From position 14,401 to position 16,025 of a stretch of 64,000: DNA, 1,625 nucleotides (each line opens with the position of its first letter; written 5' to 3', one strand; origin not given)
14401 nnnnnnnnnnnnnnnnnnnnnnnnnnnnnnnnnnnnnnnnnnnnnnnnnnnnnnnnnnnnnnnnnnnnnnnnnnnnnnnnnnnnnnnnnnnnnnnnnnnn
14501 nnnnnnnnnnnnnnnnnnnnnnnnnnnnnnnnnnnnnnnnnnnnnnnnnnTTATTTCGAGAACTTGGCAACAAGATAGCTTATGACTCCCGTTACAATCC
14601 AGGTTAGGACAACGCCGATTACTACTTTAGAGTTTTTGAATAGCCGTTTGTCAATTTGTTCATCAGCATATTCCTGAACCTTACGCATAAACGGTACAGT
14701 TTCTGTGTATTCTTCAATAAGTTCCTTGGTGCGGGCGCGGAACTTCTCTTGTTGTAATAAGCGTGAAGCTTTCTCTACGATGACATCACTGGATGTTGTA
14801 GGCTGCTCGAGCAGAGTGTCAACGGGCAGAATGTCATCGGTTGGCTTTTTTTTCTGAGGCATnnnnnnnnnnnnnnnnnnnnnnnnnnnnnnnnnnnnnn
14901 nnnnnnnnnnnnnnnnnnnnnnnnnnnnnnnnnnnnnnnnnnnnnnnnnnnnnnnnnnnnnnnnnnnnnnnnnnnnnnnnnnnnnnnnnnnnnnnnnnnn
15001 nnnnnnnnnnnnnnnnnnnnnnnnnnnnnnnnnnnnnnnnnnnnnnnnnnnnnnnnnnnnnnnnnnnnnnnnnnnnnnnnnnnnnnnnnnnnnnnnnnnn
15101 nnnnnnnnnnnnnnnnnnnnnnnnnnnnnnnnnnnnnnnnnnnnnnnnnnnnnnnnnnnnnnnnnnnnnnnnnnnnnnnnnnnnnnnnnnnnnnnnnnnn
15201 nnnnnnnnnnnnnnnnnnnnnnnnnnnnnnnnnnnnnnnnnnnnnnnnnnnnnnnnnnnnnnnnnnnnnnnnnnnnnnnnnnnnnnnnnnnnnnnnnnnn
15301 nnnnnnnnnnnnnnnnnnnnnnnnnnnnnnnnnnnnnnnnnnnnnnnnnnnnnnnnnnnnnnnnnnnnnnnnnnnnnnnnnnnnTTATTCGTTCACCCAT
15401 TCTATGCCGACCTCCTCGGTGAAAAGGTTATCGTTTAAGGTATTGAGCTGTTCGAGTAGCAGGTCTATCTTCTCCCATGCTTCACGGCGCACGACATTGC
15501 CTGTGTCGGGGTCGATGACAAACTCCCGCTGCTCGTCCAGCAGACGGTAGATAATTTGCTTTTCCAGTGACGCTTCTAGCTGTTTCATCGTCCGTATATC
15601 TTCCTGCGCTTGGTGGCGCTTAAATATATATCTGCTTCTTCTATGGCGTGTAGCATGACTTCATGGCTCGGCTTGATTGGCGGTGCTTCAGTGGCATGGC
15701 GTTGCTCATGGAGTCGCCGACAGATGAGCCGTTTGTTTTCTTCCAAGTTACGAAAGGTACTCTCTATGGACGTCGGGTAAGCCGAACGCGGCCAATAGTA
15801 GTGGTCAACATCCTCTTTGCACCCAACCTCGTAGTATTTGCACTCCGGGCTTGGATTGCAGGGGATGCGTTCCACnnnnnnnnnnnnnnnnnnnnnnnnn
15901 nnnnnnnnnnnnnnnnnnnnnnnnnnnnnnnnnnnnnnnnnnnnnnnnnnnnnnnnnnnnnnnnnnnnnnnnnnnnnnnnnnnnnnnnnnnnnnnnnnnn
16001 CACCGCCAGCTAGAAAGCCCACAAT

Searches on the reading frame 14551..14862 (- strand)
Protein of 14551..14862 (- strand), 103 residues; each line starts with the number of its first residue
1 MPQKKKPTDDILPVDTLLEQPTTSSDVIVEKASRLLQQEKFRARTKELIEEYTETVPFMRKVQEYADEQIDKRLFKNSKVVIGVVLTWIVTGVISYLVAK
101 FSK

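Call 15: search_protein_families(library=pfam, max_evalue=0.1, proteins=[window:14551-14862:-])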
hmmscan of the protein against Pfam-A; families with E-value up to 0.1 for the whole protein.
window:14551-14862:- (103 aa): 1 family
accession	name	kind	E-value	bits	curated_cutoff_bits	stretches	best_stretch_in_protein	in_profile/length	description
PF13190.11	PDGLE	-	0.062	13.6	27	1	32-99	33-101/102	PDGLE domain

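Call 48: search_protein_families(library=phrogs, max_evalue=0.01, proteins=[window:14551-14862:-])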
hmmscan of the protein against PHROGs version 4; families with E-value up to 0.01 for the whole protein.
window:14551-14862:- (103 aa): 0 families

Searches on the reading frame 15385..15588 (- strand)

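Call 15: search_protein_families(library=pfam, max_evalue=0.1, proteins=[window:15385-15588:-])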
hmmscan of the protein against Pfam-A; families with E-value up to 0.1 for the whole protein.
window:15385-15588:- (67 aa): 1 family
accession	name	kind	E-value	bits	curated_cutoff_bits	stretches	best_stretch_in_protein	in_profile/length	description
PF25374.1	Cadherin_FAT4_N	-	0.038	14.8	35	1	8-34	24-50/85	FAT4-like, N-terminal cadherin-like domain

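Call 48: search_protein_families(library=phrogs, max_evalue=0.01, proteins=[window:15385-15588:-])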
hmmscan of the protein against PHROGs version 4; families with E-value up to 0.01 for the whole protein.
window:15385-15588:- (67 aa): 0 families

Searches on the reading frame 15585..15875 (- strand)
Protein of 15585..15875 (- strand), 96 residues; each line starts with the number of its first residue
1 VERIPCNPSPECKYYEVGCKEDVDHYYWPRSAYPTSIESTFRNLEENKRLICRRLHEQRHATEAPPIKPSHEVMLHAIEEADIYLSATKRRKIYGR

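Call 15: search_protein_families(library=pfam, max_evalue=0.1, proteins=[window:15585-15875:-])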
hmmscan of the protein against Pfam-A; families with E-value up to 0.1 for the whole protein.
window:15585-15875:- (96 aa): 1 family
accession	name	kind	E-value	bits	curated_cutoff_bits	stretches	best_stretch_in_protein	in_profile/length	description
PF13271.11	DUF4062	-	0.082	13.6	24.7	0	39-87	6-59/82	Domain of unknown function (DUF4062)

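Call 48: search_protein_families(library=phrogs, max_evalue=0.01, proteins=[window:15585-15875:-])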
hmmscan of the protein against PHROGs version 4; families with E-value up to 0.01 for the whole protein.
window:15585-15875:- (96 aa): 0 families
